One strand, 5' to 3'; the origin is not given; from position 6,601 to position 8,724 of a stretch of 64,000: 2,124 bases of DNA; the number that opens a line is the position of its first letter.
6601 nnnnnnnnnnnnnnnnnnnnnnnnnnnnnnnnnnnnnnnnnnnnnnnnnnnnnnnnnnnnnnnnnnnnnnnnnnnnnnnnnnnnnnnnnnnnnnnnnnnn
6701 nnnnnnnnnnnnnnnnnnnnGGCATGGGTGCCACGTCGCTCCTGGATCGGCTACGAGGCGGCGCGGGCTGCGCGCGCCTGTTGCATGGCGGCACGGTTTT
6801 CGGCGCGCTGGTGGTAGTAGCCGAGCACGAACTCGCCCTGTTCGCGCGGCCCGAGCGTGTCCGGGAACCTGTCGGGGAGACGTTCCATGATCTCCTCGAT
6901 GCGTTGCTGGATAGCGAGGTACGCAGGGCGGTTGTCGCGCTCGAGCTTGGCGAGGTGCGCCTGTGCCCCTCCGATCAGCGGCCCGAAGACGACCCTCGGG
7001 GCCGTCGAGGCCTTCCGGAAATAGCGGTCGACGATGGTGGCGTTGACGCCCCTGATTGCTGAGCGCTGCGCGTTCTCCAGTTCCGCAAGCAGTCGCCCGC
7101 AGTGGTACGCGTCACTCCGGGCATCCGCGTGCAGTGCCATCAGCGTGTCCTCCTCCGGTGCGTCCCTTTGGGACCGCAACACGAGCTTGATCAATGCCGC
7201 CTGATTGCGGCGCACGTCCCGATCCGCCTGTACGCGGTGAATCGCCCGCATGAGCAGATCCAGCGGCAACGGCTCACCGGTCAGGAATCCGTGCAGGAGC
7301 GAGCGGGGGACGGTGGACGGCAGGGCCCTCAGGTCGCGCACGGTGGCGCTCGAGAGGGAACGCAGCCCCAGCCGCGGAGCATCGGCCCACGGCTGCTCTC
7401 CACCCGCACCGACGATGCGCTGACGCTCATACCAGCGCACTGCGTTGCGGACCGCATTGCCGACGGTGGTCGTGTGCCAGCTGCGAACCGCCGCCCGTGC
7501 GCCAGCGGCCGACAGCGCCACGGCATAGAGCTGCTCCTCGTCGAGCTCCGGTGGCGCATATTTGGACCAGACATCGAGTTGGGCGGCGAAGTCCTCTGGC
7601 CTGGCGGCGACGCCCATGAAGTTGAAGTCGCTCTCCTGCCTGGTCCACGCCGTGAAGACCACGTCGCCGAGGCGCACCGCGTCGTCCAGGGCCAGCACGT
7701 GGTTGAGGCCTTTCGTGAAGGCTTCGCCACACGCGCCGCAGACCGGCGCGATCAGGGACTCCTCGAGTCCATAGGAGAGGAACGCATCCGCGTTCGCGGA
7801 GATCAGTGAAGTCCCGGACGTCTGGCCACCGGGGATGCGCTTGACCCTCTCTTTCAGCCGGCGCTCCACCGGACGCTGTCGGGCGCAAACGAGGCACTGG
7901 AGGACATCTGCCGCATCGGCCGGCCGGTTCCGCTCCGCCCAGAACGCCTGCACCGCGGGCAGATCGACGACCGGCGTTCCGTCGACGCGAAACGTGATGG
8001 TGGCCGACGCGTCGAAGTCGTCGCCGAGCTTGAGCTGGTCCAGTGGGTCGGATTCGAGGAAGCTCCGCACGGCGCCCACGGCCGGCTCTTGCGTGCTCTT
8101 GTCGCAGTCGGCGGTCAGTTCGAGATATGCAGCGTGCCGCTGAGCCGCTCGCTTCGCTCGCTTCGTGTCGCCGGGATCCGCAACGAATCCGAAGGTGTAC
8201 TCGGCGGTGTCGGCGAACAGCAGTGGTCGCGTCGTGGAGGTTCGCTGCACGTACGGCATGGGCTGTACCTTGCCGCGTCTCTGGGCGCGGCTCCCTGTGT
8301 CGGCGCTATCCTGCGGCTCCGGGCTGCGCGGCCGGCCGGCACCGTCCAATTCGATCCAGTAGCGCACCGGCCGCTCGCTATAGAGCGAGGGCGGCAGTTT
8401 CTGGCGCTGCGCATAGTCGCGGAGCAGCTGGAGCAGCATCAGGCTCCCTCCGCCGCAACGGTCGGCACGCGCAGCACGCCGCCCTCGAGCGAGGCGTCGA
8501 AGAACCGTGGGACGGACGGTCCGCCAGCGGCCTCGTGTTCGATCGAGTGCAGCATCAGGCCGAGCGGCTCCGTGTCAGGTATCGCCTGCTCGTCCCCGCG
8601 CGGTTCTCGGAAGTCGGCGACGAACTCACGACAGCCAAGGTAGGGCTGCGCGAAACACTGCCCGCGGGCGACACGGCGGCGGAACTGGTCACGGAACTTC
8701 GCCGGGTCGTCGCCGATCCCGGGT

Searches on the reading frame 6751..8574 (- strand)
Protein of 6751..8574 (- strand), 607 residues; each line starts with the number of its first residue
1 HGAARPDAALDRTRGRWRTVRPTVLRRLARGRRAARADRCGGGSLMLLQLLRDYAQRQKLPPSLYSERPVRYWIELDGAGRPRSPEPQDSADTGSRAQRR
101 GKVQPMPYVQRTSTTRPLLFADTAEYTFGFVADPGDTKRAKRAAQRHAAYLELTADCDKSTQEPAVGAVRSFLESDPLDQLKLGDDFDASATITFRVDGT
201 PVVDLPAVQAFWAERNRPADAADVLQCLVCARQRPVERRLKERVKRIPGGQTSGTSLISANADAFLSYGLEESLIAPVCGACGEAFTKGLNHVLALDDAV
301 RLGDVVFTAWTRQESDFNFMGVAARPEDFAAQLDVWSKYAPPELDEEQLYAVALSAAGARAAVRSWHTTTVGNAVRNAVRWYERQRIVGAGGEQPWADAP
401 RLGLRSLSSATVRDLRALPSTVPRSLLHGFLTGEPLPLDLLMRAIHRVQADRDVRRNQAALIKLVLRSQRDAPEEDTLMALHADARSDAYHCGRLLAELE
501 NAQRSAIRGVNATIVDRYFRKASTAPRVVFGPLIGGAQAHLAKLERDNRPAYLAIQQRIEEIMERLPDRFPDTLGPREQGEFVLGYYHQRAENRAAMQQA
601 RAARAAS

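Call 66: search_protein_families(library=pfam, proteins=[window:6751-8574:-], max_evalue=0.0001)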
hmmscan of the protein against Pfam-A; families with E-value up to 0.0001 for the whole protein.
window:6751-8574:- (607 aa): 1 family
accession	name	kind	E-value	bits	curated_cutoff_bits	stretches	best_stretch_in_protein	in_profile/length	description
PF09709.15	Cas_Csd1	-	4.1e-114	382.7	27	1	55-592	9-557/559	CRISPR-associated protein (Cas_Csd1)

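Call 85: find_homologous_proteins(query=window:6751-8574:-, max_evalue=1e-50)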
Query window:6751-8574:- (607 aa): 330 proteins with E <= 1e-50 among 8000 candidates; the best 120 are listed.
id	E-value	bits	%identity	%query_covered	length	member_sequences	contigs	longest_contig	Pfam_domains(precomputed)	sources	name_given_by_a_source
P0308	0.0e+0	1254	100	93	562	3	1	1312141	PF09709.16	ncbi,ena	-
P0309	4.7e-240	816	68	90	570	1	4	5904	PF09709.16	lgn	-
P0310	1.7e-223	762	64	91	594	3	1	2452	PF09709.16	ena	-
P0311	3.2e-222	757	64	89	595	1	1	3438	PF09709.16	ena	-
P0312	2.7e-220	751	60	92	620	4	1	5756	PF09709.16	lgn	-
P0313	3.4e-220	751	60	92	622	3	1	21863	PF09709.16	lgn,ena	-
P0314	5.6e-220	750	63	90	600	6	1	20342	PF09709.16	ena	-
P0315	3.2e-219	747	64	90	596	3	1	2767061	PF09709.16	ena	-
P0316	1.5e-215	735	62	90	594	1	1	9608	PF09709.16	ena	-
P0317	2.3e-215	735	62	90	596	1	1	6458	PF09709.16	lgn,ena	-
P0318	2.8e-215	734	62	90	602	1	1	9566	PF09709.16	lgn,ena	-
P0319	6.1e-215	733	60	92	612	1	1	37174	PF09709.16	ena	-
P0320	4.2e-212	724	62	89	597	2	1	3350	PF09709.16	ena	-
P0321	9.4e-212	723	63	90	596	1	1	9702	PF09709.16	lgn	-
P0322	1.9e-203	695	59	91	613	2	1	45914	PF09709.16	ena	-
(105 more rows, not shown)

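Call 86: find_encoding_contigs(protein=P0308, flank=10000, max_places=2)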
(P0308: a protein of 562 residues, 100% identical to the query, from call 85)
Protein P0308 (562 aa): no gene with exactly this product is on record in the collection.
